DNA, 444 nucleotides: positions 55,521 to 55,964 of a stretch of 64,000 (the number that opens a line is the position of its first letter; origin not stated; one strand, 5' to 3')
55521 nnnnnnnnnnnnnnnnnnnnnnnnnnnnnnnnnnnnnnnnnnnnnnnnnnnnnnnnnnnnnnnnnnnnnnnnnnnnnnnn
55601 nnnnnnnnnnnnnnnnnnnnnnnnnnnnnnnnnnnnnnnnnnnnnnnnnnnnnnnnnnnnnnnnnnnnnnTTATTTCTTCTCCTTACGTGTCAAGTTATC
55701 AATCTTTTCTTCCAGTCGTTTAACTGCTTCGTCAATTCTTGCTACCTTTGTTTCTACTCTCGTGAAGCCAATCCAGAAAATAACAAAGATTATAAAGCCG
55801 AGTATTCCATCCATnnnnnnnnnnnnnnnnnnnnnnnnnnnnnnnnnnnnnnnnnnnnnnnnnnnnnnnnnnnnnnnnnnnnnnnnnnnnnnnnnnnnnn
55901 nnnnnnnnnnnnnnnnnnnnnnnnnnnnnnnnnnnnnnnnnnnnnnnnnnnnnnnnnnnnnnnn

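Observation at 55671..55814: A 47-aa membrane mini-protein gene inserted between groES and groEL, translationally coupled (TAATG) to groEL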

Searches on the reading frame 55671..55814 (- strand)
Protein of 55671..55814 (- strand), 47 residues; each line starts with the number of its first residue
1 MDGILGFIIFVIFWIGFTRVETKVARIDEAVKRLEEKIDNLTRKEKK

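Call 4: search_protein_families(library=pfam, proteins=[window:55671-55814:-], max_evalue=1)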
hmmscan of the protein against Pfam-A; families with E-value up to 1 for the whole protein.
window:55671-55814:- (47 aa): 6 families
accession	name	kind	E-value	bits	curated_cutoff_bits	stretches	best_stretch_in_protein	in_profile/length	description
PF08946.15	Osmo_CC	-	0.022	15.5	24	1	19-42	16-39/46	Osmosensory transporter coiled coil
PF14163.11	SieB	-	0.028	14.5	26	1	5-47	43-84/147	Super-infection exclusion protein B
PF14965.11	BRI3BP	-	0.03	14.3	27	1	5-45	134-178/179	Negative regulator of p53/TP53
PF13376.11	OmdA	-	0.038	14.4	25.6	1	12-36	34-59/60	Bacteriocin-protection, YdeI or OmpD-Associated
PF21651.2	DUF6858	-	0.13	12.8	27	1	10-40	10-40/129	Family of unknown function (DUF6858)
PF23379.1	DUF7096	-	0.13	12.5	27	1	21-46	102-127/208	Domain of unknown function (DUF7096)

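Call 13: find_homologous_proteins(query=A1, max_evalue=1)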
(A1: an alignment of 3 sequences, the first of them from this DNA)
Query A1 (3 sequences) (47 aa, profile of the alignment): 4 proteins with E <= 1 among 10 candidates.
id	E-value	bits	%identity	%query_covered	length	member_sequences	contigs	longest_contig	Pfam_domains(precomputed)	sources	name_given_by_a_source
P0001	6.4e-21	92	100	100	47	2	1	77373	-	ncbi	-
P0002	2.9e-20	90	26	98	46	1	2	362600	-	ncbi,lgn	ncbi:MAG: hypothetical protein WDN27_01570 [Candidatus Saccharibacteria bacterium]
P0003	4.8e-20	89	31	74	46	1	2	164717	-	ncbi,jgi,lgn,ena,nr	ncbi:MAG TPA: hypothetical protein VLF40_02460 [Candidatus Saccharimonadales bacterium]|nr:hypotheti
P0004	2.3e-16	77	66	100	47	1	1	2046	-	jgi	jgi:hypothetical protein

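Call 15: find_encoding_contigs(protein=P0004, flank=3000)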
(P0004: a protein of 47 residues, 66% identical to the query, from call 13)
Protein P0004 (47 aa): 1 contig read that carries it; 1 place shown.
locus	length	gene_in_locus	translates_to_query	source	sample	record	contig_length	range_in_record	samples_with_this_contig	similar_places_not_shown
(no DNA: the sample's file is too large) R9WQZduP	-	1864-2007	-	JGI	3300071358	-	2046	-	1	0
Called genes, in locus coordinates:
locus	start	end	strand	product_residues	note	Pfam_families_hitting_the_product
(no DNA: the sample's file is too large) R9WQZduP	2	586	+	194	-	?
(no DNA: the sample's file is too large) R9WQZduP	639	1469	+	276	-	-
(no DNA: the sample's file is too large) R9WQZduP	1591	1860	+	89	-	PF00166:Cpn10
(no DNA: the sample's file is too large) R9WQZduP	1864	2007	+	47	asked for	-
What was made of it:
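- Tried and rejected: P0004 is 66% identical, but its DNA could not be fetched (call 15).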

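Call 18: find_related_loci(query=A2, collection=metagenome_contigs, flank=3000)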
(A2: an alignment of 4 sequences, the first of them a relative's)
Query A2 (47 aa) in metagenome_contigs; peptide patterns used: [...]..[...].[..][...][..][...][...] (x = any residue, [..] = any of these).
600 stretches matched a pattern, but none encodes a relative of the query by tblastn (E <= 1e-3).
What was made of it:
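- Tried and rejected: The automatically chosen peptide pattern was too generic and confirmed nothing (call 18).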

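Call 22: search_protein_representatives(alignment_id=A2)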
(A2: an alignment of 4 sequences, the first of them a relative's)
Query: 4 sequences, 46 profile positions. Proteins with E-value up to 0.001 (for the whole library): 18; up to 1e-10: 3; up to 1e-30: 0. The best 18 are listed.
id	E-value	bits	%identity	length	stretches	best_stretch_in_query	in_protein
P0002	8.6e-20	86.4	-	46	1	1-46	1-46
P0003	1.9e-19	85.3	-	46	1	1-46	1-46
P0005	1.2e-15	73.1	-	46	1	1-46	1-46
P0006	1.2e-09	53.9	-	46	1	1-46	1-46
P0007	1.5e-08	50.4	-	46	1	1-46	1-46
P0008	7.7e-08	48.2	-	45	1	1-46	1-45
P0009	5.2e-07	45.5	-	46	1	1-46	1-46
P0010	6.6e-07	45.2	-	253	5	18-37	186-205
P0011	1.0e-06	44.5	-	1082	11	19-39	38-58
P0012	2.1e-05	40.4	-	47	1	1-46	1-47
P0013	4.0e-05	39.4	-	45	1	1-46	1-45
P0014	4.8e-05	39.2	-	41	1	1-37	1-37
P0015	1.5e-04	37.7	-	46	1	1-46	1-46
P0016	2.1e-04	37.2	-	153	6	29-43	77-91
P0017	2.3e-04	37.0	-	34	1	13-45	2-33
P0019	2.9e-04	36.7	-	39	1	11-46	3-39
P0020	3.6e-04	36.4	-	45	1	1-46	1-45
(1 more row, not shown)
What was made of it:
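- A profile search of 1.84 billion representative proteins found about 15 small homologues (call 22).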

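Call 25: find_homologous_proteins(query=A3, max_evalue=0.1)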
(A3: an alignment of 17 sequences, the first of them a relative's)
Query A3 (17 sequences) (47 aa, profile of the alignment): 24 proteins with E <= 0.1 among 414 candidates.
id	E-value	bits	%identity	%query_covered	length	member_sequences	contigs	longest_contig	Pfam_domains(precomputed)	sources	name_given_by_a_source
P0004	3.5e-18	83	66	100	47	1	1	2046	-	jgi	jgi:hypothetical protein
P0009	1.7e-17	80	43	100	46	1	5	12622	-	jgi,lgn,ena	jgi:uncharacterized membrane protein YqiK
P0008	1.6e-16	77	30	100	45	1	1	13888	-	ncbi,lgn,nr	ncbi:MAG TPA: hypothetical protein VFL85_02585 [Candidatus Saccharimonadales bacterium]|nr:hypotheti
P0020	2.1e-16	77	30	100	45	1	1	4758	-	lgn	-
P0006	3.2e-16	76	40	100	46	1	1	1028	-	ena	-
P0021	1.0e-15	75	39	81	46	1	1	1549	-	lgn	-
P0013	2.8e-15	73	-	-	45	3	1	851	-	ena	-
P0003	3.5e-15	73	31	74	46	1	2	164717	-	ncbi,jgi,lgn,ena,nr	ncbi:MAG TPA: hypothetical protein VLF40_02460 [Candidatus Saccharimonadales bacterium]|nr:hypotheti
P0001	5.8e-15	72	100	100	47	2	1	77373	-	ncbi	-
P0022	6.4e-15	72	34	94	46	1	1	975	-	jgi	jgi:hypothetical protein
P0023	1.3e-14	71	34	100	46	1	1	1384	-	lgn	-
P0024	2.0e-14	71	36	94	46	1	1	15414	-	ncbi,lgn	-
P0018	2.6e-14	70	-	-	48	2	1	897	-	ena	-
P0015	2.9e-14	70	34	100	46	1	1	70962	-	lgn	-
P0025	5.5e-14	69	38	100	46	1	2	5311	-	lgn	-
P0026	2.4e-13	67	32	100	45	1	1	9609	-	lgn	-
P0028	4.0e-13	67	41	62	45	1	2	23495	-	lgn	-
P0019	4.8e-11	60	29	87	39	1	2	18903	-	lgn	-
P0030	5.0e-11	60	33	57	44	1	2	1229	-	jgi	-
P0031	1.2e-10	59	29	100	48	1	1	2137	-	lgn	-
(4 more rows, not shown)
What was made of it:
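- A word-index search found 24 (call 25).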

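Call 26: find_encoding_contigs(protein=P0009, flank=2500, max_places=3)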
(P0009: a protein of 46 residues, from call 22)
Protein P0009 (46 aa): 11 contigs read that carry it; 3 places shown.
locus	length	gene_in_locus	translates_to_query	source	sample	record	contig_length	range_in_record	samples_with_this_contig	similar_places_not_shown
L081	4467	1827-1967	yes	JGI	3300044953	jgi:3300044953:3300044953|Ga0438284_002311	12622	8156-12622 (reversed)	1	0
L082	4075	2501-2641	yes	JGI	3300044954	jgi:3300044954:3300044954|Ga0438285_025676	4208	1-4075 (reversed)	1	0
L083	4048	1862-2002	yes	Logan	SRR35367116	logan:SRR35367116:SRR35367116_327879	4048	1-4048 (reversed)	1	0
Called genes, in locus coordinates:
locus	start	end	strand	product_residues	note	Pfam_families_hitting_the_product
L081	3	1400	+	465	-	?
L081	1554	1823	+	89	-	PF00166:Cpn10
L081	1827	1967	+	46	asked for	-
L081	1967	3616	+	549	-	PF00118:Cpn60_TCP1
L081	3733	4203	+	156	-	-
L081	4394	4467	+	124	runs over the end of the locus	-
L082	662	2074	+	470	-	PF13191:AAA_16 (faint), PF00004:AAA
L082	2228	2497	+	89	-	PF00166:Cpn10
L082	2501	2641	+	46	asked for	-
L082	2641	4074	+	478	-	?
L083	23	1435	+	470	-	PF13191:AAA_16 (faint), PF00004:AAA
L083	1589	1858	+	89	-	PF00166:Cpn10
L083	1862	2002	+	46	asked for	-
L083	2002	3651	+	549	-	PF00118:Cpn60_TCP1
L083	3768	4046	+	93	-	?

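Call 27: find_encoding_contigs(protein=P0008, flank=2500, max_places=2)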
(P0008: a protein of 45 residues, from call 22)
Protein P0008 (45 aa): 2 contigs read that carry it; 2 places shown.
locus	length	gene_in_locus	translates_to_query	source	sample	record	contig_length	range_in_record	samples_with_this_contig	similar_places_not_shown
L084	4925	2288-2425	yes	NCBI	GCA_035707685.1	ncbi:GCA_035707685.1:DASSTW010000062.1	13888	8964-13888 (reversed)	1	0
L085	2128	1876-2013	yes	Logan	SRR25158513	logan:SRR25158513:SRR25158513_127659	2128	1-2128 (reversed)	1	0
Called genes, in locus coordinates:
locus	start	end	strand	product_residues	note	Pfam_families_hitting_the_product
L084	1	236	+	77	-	?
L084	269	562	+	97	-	-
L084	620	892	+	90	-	-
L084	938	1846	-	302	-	PF19420:DDAH_eukar (weak)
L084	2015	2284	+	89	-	PF00166:Cpn10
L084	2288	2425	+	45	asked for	-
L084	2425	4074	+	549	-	PF00118:Cpn60_TCP1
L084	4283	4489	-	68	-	-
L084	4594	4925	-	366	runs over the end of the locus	PF00902:TatC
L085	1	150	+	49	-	?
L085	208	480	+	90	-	-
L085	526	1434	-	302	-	PF19420:DDAH_eukar (weak)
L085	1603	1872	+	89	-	PF00166:Cpn10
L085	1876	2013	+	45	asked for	-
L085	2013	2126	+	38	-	?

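Call 28: find_encoding_contigs(protein=P0015, flank=2500, max_places=2)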
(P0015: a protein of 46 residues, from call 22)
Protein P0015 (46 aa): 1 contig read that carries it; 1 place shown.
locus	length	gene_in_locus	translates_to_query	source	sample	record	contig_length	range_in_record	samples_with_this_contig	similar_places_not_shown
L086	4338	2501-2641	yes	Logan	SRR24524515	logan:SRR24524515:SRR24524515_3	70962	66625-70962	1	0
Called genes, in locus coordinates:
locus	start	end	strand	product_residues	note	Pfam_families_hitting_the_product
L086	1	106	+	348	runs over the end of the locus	PF00156:Pribosyltran (weak)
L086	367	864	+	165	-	-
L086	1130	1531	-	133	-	-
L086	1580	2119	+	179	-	-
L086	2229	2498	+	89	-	PF00166:Cpn10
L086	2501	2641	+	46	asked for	-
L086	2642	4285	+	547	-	PF00118:Cpn60_TCP1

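Call 29: find_encoding_contigs(protein=P0024, flank=2500, max_places=2)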
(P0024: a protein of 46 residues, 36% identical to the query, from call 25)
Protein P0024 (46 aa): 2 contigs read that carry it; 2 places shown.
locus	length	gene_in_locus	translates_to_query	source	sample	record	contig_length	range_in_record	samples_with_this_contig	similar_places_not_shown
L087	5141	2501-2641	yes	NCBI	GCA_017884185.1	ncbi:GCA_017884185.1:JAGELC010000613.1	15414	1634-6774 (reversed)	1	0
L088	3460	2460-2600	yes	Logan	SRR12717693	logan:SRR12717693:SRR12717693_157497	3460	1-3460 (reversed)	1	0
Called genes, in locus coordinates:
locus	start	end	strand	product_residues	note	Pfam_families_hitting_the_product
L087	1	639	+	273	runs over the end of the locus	-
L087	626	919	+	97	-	-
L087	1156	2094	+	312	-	-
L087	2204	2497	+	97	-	PF00166:Cpn10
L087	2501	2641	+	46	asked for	-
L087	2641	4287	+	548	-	PF00118:Cpn60_TCP1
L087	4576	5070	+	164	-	-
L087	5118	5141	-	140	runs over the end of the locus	-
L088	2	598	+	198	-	?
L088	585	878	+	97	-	-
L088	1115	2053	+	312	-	-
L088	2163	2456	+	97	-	PF00166:Cpn10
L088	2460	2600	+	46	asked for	-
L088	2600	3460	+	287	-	?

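Call 30: find_encoding_contigs(protein=P0028, flank=2500, max_places=2)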
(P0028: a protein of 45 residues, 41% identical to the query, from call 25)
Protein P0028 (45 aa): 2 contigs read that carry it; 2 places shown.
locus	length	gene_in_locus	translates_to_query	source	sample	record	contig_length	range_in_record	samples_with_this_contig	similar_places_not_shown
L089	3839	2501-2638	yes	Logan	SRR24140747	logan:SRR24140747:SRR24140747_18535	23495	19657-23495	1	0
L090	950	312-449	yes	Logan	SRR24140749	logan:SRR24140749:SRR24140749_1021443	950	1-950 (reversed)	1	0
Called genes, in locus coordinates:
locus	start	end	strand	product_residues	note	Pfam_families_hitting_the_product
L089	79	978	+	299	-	-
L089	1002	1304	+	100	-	-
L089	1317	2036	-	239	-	-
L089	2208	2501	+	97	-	PF00166:Cpn10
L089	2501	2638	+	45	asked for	-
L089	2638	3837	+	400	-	?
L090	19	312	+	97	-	PF00166:Cpn10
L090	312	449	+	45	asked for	-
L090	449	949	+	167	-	?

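Call 31: find_encoding_contigs(protein=P0019, flank=2500, max_places=2)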
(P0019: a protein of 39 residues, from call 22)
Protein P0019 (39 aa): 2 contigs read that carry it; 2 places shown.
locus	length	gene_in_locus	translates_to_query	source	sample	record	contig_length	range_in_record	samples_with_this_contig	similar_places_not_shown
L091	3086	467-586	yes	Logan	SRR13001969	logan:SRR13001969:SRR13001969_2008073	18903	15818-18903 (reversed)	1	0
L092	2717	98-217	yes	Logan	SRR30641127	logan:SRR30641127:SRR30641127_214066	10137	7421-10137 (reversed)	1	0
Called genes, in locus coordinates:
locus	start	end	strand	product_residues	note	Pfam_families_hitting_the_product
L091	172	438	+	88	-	PF00166:Cpn10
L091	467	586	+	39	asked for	-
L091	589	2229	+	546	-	PF00118:Cpn60_TCP1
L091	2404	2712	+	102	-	-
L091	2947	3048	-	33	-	-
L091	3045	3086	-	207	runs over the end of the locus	PF04203:Sortase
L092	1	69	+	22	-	?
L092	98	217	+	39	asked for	-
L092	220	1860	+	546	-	PF00118:Cpn60_TCP1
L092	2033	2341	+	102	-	-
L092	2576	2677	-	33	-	-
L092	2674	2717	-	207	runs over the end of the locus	PF04203:Sortase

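Call 32: find_encoding_contigs(protein=P0026, flank=2500, max_places=2)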
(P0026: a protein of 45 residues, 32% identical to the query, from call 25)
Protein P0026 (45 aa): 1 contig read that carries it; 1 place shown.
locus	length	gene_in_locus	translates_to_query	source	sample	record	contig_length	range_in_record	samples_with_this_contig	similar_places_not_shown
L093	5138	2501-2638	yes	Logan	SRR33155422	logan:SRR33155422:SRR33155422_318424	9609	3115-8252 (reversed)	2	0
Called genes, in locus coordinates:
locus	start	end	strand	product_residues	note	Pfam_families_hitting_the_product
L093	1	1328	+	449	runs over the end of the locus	PF08245:Mur_ligase_M, PF02875:Mur_ligase_C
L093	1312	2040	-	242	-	-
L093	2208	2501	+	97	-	PF00166:Cpn10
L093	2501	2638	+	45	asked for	-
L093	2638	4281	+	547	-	PF00118:Cpn60_TCP1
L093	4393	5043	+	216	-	PF08281:Sigma70_r4_2 (weak)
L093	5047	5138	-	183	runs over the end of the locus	-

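Call 33: find_encoding_contigs(protein=P0020, flank=2500, max_places=2)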
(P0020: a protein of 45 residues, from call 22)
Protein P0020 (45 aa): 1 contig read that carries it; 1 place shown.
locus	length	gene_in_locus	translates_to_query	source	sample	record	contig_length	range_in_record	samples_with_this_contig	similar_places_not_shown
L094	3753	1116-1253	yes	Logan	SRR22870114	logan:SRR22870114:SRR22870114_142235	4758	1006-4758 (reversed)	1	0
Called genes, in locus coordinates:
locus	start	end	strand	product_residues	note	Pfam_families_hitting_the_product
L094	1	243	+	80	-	?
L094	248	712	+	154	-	-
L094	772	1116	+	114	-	PF00166:Cpn10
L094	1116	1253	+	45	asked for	-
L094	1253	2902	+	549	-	PF00118:Cpn60_TCP1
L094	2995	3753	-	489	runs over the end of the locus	PF04616:Glyco_hydro_43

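Call 46: search_protein_families(library=ncbifam, alignment_id=A3, max_evalue=1)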
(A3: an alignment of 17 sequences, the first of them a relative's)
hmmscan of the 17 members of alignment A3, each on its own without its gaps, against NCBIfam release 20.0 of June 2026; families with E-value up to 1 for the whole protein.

A. member 1, P0001 (47 aa): 0 families

B. families by the number of members that match (of 17 scanned): 11 families
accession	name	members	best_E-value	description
NF049847.1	FtsL_COG5462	4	0.00065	cell division protein FtsL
NF005269.0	PRK06771.1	3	0.00037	hypothetical protein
NF040877.1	SE1832_fam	2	0.0043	SE1832 family protein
NF006543.0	PRK09039.1-2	1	0.015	peptidoglycan -binding protein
NF033792.0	ActS_PrrB_HisK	1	0.019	ActS/PrrB/RegB family redox-sensitive histidine kinase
NF006611.0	PRK09173.1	1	0.028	F0F1 ATP synthase subunit B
NF048001.1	GTP_morpho_1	1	0.047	GTA head formation protein, RCAP_rcc01685 family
NF011430.0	PRK14861.1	1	0.058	twin arginine translocase protein A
TIGR01495.1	ETRAMP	1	0.067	ETRAMP family protein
NF003393.0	PRK04561.1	1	0.081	twin arginine translocase protein A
NF041085.1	trehalase_H2_Arch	1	0.085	alpha,alpha-trehalase TreH2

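Call 49: search_protein_families(library=pfam, alignment_id=A4, max_evalue=0.1)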
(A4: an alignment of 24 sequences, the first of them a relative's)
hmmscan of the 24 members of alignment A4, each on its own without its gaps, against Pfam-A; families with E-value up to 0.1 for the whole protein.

A. member 1, P0001 (47 aa): 4 families
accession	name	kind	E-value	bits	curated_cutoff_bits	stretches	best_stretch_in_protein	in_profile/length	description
PF08946.15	Osmo_CC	-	0.022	15.5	24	1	19-42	16-39/46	Osmosensory transporter coiled coil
PF14163.11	SieB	-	0.028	14.5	26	1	5-47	43-84/147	Super-infection exclusion protein B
PF14965.11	BRI3BP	-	0.03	14.3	27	1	5-45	134-178/179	Negative regulator of p53/TP53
PF13376.11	OmdA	-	0.038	14.4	25.6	1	12-36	34-59/60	Bacteriocin-protection, YdeI or OmpD-Associated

B. families by the number of members that match (of 24 scanned): 18 families
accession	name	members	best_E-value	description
PF06103.16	DUF948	5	0.00088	Bacterial protein of unknown function (DUF948)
PF13974.11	YebO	3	0.01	YebO-like protein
PF19483.4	DUF6019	2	0.0001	Family of unknown function (DUF6019)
PF09716.15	ETRAMP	2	0.031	Malarial early transcribed membrane protein (ETRAMP)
PF05545.16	FixQ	2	0.032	Cbb3-type cytochrome oxidase component FixQ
PF08946.15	Osmo_CC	1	0.022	Osmosensory transporter coiled coil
PF10883.13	DUF2681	1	0.023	Protein of unknown function (DUF2681)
PF14147.11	Spore_YhaL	1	0.024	Sporulation protein YhaL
PF14163.11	SieB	1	0.028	Super-infection exclusion protein B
PF14965.11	BRI3BP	1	0.03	Negative regulator of p53/TP53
PF13376.11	OmdA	1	0.038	Bacteriocin-protection, YdeI or OmpD-Associated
PF24305.1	P8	1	0.045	Probiotic-derived P8 protein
PF02118.27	Srg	1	0.053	Srg family chemoreceptor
PF06966.17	DUF1295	1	0.061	Protein of unknown function (DUF1295)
PF20072.4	DUF6468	1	0.075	Domain of unknown function (DUF6468)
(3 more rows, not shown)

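Call 50: search_protein_families(library=pfam, proteins=[P0009, P0021, P0023, P0026, P0028, P0031, P0030, P0008, P0003, P0024], max_evalue=0.05)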
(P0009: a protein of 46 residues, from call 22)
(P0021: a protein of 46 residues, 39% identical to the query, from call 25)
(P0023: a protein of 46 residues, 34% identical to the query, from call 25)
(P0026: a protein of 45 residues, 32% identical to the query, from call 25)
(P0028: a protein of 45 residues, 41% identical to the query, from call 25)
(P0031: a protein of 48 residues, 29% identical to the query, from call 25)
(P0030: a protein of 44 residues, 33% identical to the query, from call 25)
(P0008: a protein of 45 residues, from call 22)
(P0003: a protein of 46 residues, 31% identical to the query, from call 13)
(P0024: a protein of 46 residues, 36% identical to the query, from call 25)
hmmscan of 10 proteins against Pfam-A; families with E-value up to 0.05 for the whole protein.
P0009 (46 aa): 0 families

P0021 (46 aa): 1 family
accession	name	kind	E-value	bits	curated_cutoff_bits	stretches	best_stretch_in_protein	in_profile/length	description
PF05545.16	FixQ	-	0.032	14.6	29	1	7-20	19-32/49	Cbb3-type cytochrome oxidase component FixQ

P0023 (46 aa): 0 families

P0026 (45 aa): 0 families

P0028 (45 aa): 3 families
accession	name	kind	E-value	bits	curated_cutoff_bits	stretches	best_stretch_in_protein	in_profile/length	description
PF19483.4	DUF6019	-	0.0001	22.7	23.6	1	3-44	12-48/63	Family of unknown function (DUF6019)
PF06103.16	DUF948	-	0.019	15.6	37.2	1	3-39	7-43/89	Bacterial protein of unknown function (DUF948)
PF09716.15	ETRAMP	-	0.031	14.7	29.1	1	5-45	12-51/81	Malarial early transcribed membrane protein (ETRAMP)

P0031 (48 aa): 2 families
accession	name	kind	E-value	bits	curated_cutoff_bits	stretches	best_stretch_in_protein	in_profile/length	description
PF06103.16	DUF948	-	0.0059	17.2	37.2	1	7-39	11-43/89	Bacterial protein of unknown function (DUF948)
PF10883.13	DUF2681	-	0.023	15.5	28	1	3-48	6-55/90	Protein of unknown function (DUF2681)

P0030 (44 aa): 1 family
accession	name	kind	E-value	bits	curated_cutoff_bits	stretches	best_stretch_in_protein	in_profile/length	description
PF06103.16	DUF948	-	0.00088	19.8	37.2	1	4-39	8-43/89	Bacterial protein of unknown function (DUF948)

P0008 (45 aa): 1 family
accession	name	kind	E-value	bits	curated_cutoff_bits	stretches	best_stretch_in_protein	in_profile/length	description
PF13974.11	YebO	-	0.015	15.9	27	1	4-43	2-40/80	YebO-like protein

P0003 (46 aa): 0 families

P0024 (46 aa): 1 family
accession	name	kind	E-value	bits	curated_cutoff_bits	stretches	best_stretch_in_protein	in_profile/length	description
PF13974.11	YebO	-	0.011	16.4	27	1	10-44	7-41/80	YebO-like protein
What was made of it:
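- Closest known: Pfam DUF948. Same: Five of 24 members give weak hits to positions 7-43 of the profile (calls 49, 50).
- Closest known: Pfam DUF6019. Same: One member (P0028) reaches 22.7 bits on DUF6019, and three reach E of about 0.01 on YebO (calls 49, 50).
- Tried and rejected: The JGI auto-label 'YqiK' on P0009 has no support (call 50).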
